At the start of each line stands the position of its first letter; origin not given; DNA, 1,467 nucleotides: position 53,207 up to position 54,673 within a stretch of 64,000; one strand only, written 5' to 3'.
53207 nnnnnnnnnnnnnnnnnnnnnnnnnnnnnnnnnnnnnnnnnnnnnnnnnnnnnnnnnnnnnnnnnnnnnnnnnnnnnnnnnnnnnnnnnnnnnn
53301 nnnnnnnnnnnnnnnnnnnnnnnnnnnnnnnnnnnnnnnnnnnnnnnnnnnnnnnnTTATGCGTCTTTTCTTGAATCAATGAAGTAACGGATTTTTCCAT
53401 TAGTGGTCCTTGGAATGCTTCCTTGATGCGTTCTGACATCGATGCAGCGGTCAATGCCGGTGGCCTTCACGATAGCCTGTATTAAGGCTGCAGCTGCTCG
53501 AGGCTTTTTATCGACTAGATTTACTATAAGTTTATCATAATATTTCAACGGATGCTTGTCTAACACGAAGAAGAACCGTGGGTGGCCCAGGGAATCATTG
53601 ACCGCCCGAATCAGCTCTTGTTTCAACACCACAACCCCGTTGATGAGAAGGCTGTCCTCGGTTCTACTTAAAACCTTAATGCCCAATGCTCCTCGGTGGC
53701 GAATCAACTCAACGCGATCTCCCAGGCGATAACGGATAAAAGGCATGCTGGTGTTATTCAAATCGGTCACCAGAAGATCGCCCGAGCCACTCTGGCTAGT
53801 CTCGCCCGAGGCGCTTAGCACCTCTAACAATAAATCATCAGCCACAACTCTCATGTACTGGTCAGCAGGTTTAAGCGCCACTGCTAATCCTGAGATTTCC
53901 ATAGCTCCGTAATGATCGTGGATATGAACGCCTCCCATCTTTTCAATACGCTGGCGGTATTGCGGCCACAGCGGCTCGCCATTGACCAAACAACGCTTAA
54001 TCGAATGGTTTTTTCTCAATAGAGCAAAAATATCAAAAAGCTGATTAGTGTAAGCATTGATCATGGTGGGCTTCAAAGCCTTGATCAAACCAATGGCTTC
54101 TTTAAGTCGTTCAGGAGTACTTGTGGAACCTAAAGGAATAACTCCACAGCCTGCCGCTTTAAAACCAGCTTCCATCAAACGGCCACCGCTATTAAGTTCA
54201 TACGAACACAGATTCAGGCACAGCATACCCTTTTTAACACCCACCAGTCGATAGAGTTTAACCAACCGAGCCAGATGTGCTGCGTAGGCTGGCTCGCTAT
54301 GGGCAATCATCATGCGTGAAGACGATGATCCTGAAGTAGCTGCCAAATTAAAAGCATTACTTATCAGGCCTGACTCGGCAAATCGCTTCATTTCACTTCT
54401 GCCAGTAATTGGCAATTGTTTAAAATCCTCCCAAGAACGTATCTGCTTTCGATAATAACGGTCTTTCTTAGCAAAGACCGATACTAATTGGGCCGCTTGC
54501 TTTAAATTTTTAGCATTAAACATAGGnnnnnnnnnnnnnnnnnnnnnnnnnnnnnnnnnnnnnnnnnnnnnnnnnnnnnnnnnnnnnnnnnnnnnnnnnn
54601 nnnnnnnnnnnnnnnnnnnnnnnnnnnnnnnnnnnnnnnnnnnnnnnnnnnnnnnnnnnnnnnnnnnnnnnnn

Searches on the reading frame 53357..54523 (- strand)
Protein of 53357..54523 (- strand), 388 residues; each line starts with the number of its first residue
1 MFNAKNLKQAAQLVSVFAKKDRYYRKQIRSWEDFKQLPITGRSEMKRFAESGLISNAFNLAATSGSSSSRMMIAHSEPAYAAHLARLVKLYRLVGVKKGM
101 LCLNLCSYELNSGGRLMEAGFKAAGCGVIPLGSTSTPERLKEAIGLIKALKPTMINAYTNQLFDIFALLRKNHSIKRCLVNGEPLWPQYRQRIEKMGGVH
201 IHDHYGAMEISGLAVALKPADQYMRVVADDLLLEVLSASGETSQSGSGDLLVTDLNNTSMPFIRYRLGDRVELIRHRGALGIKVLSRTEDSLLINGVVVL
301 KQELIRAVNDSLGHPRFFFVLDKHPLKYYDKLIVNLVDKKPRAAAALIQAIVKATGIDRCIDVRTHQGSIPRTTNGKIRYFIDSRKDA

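Call 5: search_protein_families(library=pfam, proteins=[window:53357-54523:-], max_evalue=0.01)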
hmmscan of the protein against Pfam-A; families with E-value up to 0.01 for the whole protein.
window:53357-54523:- (388 aa): 1 family
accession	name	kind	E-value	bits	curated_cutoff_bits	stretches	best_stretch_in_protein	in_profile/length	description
PF00501.34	AMP-binding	-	3.4e-05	23.2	29.9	1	120-220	226-336/384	AMP-binding enzyme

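Call 74: search_solved_structures(query=window:53357-54523:-, max_evalue=0.001)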
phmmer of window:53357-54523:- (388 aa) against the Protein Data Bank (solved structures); distinct sequences matched with E-value up to 0.001: 7.
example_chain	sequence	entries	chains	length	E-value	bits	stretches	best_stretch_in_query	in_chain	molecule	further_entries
4r1l_A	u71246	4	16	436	1.1e-20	76.8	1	17-304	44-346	Phenylacetate-coenzyme A ligase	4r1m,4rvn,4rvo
2y4o_A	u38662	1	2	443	6.4e-16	61.2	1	29-386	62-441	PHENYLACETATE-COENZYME A LIGASE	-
9s3l_A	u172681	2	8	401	7.7e-15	57.7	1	18-274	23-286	Phenylacetate-CoA ligase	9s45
2y27_A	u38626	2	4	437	1.9e-12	49.8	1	28-386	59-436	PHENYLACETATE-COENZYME A LIGASE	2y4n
6wuq_A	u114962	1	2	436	1.7e-11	46.7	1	92-275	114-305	AjiA1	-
6siw_A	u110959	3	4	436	5.1e-10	41.8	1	29-274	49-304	PaaK-like ligase (AMP-dependent synthetase and ligase) | AMP-dependent synthetase and ligase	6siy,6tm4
6siw_B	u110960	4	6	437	5.1e-10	41.8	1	29-274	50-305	PaaK-like ligase (AMP-dependent synthetase and ligase) | AMP-dependent synthetase and ligase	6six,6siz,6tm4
